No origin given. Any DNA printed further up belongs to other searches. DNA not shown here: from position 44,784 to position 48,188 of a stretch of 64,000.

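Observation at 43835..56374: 12.5-kb metalloid island with an atypical gene set: two ArsR, ArsP-like plus second COG0701 permease, Sec-ORF, Trx-like, ArsC, RND pump, TlpA/CcdA, Acr3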

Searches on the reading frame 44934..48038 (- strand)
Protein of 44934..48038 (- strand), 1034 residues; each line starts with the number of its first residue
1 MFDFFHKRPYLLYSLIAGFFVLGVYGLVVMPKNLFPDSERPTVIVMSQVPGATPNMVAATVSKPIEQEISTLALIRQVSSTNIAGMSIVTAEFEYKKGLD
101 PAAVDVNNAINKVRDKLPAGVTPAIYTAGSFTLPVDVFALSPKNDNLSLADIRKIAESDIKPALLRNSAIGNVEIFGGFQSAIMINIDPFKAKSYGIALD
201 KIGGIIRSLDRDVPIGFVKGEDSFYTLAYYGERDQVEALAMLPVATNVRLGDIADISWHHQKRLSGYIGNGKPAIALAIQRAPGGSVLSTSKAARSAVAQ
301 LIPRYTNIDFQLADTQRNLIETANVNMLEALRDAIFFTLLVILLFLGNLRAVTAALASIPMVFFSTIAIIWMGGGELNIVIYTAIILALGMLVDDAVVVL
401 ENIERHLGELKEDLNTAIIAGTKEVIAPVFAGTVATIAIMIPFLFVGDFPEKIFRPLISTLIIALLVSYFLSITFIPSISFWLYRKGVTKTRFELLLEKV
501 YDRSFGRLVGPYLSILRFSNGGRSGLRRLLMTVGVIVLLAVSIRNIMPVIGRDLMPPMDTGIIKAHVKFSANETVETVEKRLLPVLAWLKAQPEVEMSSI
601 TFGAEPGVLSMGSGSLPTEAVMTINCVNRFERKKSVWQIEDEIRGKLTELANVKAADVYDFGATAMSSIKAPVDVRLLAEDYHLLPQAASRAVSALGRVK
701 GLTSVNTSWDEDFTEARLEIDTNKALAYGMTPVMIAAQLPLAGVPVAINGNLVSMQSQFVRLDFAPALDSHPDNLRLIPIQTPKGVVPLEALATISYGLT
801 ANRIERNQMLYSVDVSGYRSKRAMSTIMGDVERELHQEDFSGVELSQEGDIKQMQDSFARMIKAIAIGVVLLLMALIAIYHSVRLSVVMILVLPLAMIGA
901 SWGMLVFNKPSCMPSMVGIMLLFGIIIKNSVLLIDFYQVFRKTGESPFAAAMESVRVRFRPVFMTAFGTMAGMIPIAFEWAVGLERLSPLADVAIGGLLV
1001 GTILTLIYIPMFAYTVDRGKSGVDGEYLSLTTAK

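Call 5: search_protein_families(library=pfam, proteins=[window:44934-48038:-])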
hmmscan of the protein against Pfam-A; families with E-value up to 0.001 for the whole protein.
window:44934-48038:- (1034 aa): 1 family
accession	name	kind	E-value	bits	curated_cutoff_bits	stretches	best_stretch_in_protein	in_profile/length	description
PF00873.25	ACR_tran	-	2.3e-162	542.5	28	1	1-1014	1-1018/1021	AcrB/AcrD/AcrF family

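Call 6: search_protein_families(library=ncbifam, proteins=[window:44934-48038:-])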
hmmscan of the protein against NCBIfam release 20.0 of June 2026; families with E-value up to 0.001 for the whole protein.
window:44934-48038:- (1034 aa): 14 families
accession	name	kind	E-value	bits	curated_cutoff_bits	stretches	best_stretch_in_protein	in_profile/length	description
NF033617.1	RND_permease_2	subfamily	1.4e-138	463.6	1250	1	3-1012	2-1003/1009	multidrug efflux RND transporter permease subunit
NF000282.2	RND_permease_1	subfamily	1.4e-112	377.5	1250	1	4-1017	3-1028/1029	multidrug efflux RND transporter permease subunit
TIGR00915.1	2A0602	subfamily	6.5e-99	332.2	940.35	1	1-1016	1-1028/1050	efflux RND transporter permease subunit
NF007905.0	PRK10614.1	equivalog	5.1e-89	299.2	1774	1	2-1019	4-1011/1025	multidrug efflux RND transporter permease subunit MdtC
NF007798.0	PRK10503.1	equivalog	1e-84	284.9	1584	1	8-1018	19-1024/1040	MdtB/MuxB family multidrug efflux RND transporter permease subunit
TIGR00914.1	2A0601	subfamily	1.4e-77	261.4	701.45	1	10-1016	14-1035/1051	CusA/CzcA family heavy metal efflux RND transporter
NF007842.1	PRK10555.1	equivalog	3.4e-69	233.8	1854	1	1-1018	1-1028/1036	multidrug efflux RND transporter permease AcrD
NF007133.0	PRK09579.1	equivalog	5.7e-67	226.1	1763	1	3-1013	5-999/1017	multidrug efflux RND transporter permease subunit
NF007131.0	PRK09577.1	equivalog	1e-65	222.1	1768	1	1-1018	1-1024/1045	multidrug efflux RND transporter permease subunit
NF000037.1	RND_perm_OqxB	exception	2.7e-60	204.2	2200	1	4-1016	6-1034/1050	multidrug efflux RND transporter permease subunit OqxB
NF011706.2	PRK15127.1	equivalog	1.3e-58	198.7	2150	1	1-1019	1-1032/1049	multidrug efflux RND transporter permease subunit AcrB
TIGR00921.1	2A067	subfamily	1.2e-07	30.2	351.9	1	811-1020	139-350/733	hydrophobe/amphiphile efflux-3 (HAE3) family transporter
TIGR00916.1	2A0604s01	subfamily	0.00014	21.5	148.6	1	334-473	93-231/231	SecD/SecF family protein translocase subunit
NF046001.1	SecDF_plasm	equivalog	0.00034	18.8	500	0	334-497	359-517/878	protein translocase subunit SecDF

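Call 9: find_encoding_contigs(protein=window:44934-48038:-, flank=10000, max_places=6)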
Protein window:44934-48038:- (1034 aa): 2 contigs read that carry it; 1 place shown.
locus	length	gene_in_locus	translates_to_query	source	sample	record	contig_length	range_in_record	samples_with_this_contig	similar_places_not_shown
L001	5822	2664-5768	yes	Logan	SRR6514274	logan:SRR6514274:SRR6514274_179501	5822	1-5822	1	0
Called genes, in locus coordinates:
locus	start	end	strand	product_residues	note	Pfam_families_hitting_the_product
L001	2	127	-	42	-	?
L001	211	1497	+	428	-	PF02321:OEP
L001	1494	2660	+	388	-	PF00364:Biotin_lipoyl (faint), PF25917:BSH_RND, PF25919:BSH_CusB (weak), PF25973:BSH_CzcB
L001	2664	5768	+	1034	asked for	PF00873:ACR_tran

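Call 11: find_related_loci(query=window:44934-48038:-, collection=genome_contigs, flank=10000)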
Query window:44934-48038:- (1034 aa) in genome_contigs; peptide patterns used: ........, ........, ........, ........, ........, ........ (x = any residue, [..] = any of these).
103 stretches matched a pattern; 69 encode a relative of the query (tblastn E <= 1e-3); 65 distinct loci.
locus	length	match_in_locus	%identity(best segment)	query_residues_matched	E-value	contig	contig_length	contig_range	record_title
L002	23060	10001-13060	80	1-1020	0e+0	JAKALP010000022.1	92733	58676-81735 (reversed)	MAG: Deltaproteobacteria bacterium isolate WY5.bin12 NODE_364_length_92733_cov_2.615284, whole genome shotgun sequence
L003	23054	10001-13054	80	1-1018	0e+0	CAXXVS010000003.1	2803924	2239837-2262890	MAG: Desulfobacterales bacterium isolate 5e2e11cb-0a29-41e5-9cec-673f41953d49 genome assembly, contig: contig_3, whole g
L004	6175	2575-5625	80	1-1017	0e+0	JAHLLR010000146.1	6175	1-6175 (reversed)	MAG: Deltaproteobacteria bacterium isolate MAG100 NODE_11228_length_6175_cov_18.654412, whole genome shotgun sequence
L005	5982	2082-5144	79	1-1022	0e+0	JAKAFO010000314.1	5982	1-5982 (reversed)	MAG: Deltaproteobacteria bacterium isolate WY2.bin100 NODE_25000_length_5982_cov_2.881298, whole genome shotgun sequence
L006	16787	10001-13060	79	1-1020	0e+0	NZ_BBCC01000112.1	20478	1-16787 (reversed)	Desulfosarcina cetonica JCM 12296, whole genome shotgun sequence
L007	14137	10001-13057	79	1-1019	0e+0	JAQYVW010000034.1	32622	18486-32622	MAG: Desulfurivibrionaceae bacterium isolate SF_100_bin10 SF_100_bin.10.orig_100_contig-145_2537, whole genome shotgun s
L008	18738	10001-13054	79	1-1018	0e+0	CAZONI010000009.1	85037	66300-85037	MAG TPA_asm: uncultured Desulfobacteraceae bacterium isolate binchicken_co150_469 genome assembly, contig: NODE_443_leng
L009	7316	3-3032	80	9-1018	0e+0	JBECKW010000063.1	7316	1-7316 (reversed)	MAG: Desulfobacterales bacterium isolate ETDI60 k127_1146280, whole genome shotgun sequence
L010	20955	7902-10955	78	1-1018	0e+0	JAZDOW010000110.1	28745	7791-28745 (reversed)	MAG: Pseudomonadota bacterium isolate MEGAHIT-group-0.800 k141_10855582, whole genome shotgun sequence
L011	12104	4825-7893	76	1-1023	0e+0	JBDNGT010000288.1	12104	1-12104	MAG: Geopsychrobacter sp. isolate concoct.225.WLB k141_711438, whole genome shotgun sequence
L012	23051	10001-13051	78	1-1017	0e+0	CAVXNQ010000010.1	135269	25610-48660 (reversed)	MAG: uncultured delta proteobacterium isolate MFD01721.bin.2.42 genome assembly, contig: contig_34673, whole genome shot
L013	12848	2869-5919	77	1-1017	0e+0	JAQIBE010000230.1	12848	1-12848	MAG: Desulfobulbaceae bacterium isolate GH16 k119_150936, whole genome shotgun sequence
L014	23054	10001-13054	77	1-1018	0e+0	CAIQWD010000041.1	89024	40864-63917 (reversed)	MAG: uncultured delta proteobacterium isolate AM-2014_bin-3649 genome assembly, contig: bin-3649:041/117, whole genome s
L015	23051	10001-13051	76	1-1017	0e+0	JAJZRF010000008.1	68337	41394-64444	MAG: Deltaproteobacteria bacterium isolate SKS1.bin79 NODE_618_length_68337_cov_16.637502, whole genome shotgun sequence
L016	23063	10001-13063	75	1-1021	0e+0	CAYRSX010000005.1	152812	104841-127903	MAG TPA_asm: uncultured Desulfobulbaceae bacterium isolate binchicken_co23_241 genome assembly, contig: k141_308082, who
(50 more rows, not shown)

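Call 25: search_solved_structures(query=window:44934-48038:-, max_evalue=1e-20, show_alignments=0)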
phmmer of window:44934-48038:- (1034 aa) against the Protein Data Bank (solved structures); distinct sequences matched with E-value up to 1e-20: 80 (the best 60 are shown).
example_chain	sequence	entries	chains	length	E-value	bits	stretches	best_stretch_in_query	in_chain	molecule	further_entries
9lyq_B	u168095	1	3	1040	4.8e-75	256.5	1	5-1018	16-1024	Multidrug resistance protein MdtB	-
7wlv_A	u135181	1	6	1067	2.9e-73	250.6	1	4-1018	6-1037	Efflux pump membrane transporter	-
7m4p_A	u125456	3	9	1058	6.4e-73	249.5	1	2-1013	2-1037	Efflux pump membrane transporter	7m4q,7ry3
9j3d_J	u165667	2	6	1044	4.9e-69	236.6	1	4-1013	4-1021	Efflux pump membrane transporter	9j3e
8f3e_A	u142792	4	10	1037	4.7e-68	233.4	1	1-1017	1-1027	Efflux pump membrane transporter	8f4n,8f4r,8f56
8zxs_A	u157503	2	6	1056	3.2e-67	230.6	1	4-1016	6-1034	Efflux pump membrane transporter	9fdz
7cz9_A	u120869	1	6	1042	3.2e-67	230.6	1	4-1016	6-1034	Efflux pump membrane transporter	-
21fo_A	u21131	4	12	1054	1.9e-66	228.1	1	2-1016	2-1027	Multidrug resistance protein MexB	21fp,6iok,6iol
3w9i_A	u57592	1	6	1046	2.1e-66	227.9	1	2-1016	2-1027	Multidrug resistance protein MexB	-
2v50_A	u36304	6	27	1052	2.1e-66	227.9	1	2-1016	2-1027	MULTIDRUG RESISTANCE PROTEIN MEXB | Efflux pump membrane transporter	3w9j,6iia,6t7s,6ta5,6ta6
8yr0_A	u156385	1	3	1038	3.6e-66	227.1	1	4-1013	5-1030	Cation/multidrug efflux pump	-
9qps_A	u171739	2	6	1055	6.7e-65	222.9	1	2-1017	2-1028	Multidrug resistance protein MdtF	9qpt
9qpr_C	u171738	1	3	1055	4e-64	220.4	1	2-1017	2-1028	Multidrug resistance protein MdtF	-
7wls_A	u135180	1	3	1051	4e-64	220.4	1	2-1017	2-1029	Efflux pump membrane transporter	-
9lyj_C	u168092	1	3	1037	1.1e-63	219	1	2-1017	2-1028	Multidrug resistance protein MdtF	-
7b5p_B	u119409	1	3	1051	1.7e-57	198.4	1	3-1019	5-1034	Efflux pump membrane transporter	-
9v5r_A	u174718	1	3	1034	4.2e-57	197.1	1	3-1018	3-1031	Multidrug efflux pump subunit AcrB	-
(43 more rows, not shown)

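Call 47: search_dna_similar(query=window:44934-48038:-, collection=plasmids, mode=protein, max_rows=8, max_evalue=1e-50)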
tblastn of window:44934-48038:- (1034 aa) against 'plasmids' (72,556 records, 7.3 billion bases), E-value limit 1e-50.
Records with a match: 780; places in all: 1307; records where one place covers at least 80% of the query: 780.
Best place of each record, by identity: <60% 780.
By first word of the organism name: Rhizobium 138; Ralstonia 135; Klebsiella 119; Sinorhizobium 73; Pseudomonas 51; Agrobacterium 28; Acinetobacter 24; Azospirillum 19; Sphingobium 13; Paracoccus 10; and 82 more.
By predicted mobility (MOB-suite, as given by PLSDB): non-mobilizable 365; conjugative 247; mobilizable 168.
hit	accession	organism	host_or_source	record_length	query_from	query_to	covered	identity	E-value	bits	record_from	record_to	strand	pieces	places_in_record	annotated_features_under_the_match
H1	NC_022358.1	Sulfuricella denitrificans skB26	-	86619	1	1021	99%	48.5%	0e+0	861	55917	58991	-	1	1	efflux RND transporter permease subunit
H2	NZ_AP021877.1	Desulfosarcina ovata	-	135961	3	994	96%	36.5%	1e-175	577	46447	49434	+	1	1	efflux RND transporter permease subunit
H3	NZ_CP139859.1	Mesorhizobium huakuii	Lotus japonicus,Pure culture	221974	33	991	93%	28.3%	5e-64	245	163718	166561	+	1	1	efflux RND transporter permease subunit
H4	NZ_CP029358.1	Azospirillum thermophilum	cell culture,hot spring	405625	8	991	95%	27.3%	2e-61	238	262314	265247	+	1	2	none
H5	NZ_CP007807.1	Brevibacillus laterosporus LMG 15441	-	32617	7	991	95%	26.4%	6e-85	309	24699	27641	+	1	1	efflux RND transporter permease subunit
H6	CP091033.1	Sinorhizobium sp. B11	soybean,TY,soil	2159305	3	991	96%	26.1%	6e-63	242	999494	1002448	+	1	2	efflux RND transporter permease subunit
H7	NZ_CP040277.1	Nostoc sp. C052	Blasia pusilla,pure culture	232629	7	1019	98%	25.5%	7e-56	220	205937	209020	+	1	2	efflux RND transporter permease subunit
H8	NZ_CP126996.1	Acidisoma sp. PAMC 29798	cell culture,lichen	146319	4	990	95%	26.1%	8e-53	210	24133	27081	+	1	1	efflux RND transporter permease subunit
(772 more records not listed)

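Call 48: get_annotated_region(hit=H1, flank=9000)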
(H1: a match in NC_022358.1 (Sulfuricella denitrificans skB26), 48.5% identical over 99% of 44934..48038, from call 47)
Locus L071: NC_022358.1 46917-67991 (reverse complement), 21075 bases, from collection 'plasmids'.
description: Sulfuricella denitrificans skB26 plasmid pSCD, complete sequence
organism: Sulfuricella denitrificans skB26 (NCBI taxid 1163617)
taxonomy: Bacteria; Pseudomonadota; Betaproteobacteria; Nitrosomonadales; Sulfuricellaceae; Sulfuricella; Sulfuricella denitrificans; Sulfuricella denitrificans skB26
host: -; source: -; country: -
typing (MOB-suite, as given by PLSDB): non-mobilizable; replicon rep_cluster_1630
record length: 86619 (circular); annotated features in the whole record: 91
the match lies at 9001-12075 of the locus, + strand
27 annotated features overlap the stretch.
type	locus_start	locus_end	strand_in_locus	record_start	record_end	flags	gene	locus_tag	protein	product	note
CDS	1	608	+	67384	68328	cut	-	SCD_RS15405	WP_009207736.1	rhodanese-like domain-containing protein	-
CDS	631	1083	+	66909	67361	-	-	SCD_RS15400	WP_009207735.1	arsenate reductase ArsC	-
CDS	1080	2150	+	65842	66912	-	arsB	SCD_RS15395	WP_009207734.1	ACR3 family arsenite efflux transporter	-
CDS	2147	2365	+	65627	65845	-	-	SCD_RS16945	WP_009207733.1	GDCCVxC domain-containing (seleno)protein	-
CDS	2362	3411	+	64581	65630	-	-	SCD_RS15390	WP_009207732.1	permease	-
CDS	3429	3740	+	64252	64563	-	-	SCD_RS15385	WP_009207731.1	hypothetical protein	-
CDS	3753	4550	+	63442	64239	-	-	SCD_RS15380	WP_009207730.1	arsenite methyltransferase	-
CDS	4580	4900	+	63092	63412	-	-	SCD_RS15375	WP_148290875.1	hypothetical protein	-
CDS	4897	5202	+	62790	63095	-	-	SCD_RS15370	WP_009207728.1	hypothetical protein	-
CDS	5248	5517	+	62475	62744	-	-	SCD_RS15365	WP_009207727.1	thioredoxin family protein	-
CDS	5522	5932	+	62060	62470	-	-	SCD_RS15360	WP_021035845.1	arsenate reductase ArsC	-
CDS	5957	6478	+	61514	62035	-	-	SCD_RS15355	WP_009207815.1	sigma-70 family RNA polymerase sigma factor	GO:0006352 - DNA-templated transcription initiation [Evidence IEA]; GO:0006355 - regulation of DNA-templated ...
CDS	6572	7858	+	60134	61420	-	-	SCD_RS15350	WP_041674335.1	TolC family protein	GO:0055085 - transmembrane transport [Evidence IEA]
CDS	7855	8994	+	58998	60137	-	-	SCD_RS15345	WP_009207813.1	biotin/lipoyl-binding protein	-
CDS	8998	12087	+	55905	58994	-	-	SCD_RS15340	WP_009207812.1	efflux RND transporter permease subunit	GO:0055085 - transmembrane transport [Evidence IEA]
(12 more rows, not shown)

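Call 49: get_annotated_region(hit=H2, flank=8000)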
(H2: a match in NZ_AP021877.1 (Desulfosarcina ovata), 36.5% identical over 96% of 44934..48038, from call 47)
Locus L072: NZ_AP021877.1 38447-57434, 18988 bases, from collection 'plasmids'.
description: Desulfosarcina ovata subsp. sediminis strain 28bB2T plasmid Do28_1, complete sequence
organism: Desulfosarcina ovata (NCBI taxid 885957)
taxonomy: Bacteria; Thermodesulfobacteriota; Desulfobacteria; Desulfobacterales; Desulfosarcinaceae; Desulfosarcina; Desulfosarcina ovata
host: -; source: -; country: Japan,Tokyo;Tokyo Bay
typing (MOB-suite, as given by PLSDB): mobilizable; relaxase MOBQ
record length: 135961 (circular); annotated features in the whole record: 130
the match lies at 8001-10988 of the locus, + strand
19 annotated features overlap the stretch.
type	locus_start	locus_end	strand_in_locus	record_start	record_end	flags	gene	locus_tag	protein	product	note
CDS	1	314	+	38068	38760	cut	-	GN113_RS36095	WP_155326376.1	Crp/Fnr family transcriptional regulator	GO:0006355 - regulation of DNA-templated transcription [Evidence IEA]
CDS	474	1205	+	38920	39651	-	-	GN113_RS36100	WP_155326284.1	ZIP family metal transporter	GO:0055085 - transmembrane transport [Evidence IEA]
CDS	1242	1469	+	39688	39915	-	-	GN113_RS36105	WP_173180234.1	DUF1858 domain-containing protein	-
CDS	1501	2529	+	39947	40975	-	-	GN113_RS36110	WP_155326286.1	hypothetical protein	-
CDS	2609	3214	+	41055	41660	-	-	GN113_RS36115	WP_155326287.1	CBS domain-containing protein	-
CDS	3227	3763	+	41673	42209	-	-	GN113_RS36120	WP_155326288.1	HPP family protein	-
CDS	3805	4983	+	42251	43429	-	-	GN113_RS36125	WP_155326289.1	FprA family A-type flavoprotein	-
CDS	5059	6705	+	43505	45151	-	hcp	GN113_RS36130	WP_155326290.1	hydroxylamine reductase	-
CDS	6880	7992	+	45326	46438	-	-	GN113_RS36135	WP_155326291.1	efflux RND transporter periplasmic adaptor subunit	GO:0006810 - transport [Evidence IEA]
CDS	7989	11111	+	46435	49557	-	-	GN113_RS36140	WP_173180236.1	efflux RND transporter permease subunit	-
CDS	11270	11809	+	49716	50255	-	-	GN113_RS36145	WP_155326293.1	methylenetetrahydrofolate reductase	GO:0006555 - methionine metabolic process [Evidence IEA]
CDS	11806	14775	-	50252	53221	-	-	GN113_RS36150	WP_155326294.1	Tn3 family transposase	-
CDS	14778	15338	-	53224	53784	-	-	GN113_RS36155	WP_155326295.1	recombinase family protein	GO:0006310 - DNA recombination [Evidence IEA]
CDS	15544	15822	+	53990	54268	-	-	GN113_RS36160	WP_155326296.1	type II toxin-antitoxin system RelE/ParE family toxin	-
CDS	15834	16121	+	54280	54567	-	-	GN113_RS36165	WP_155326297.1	HigA family addiction module antitoxin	-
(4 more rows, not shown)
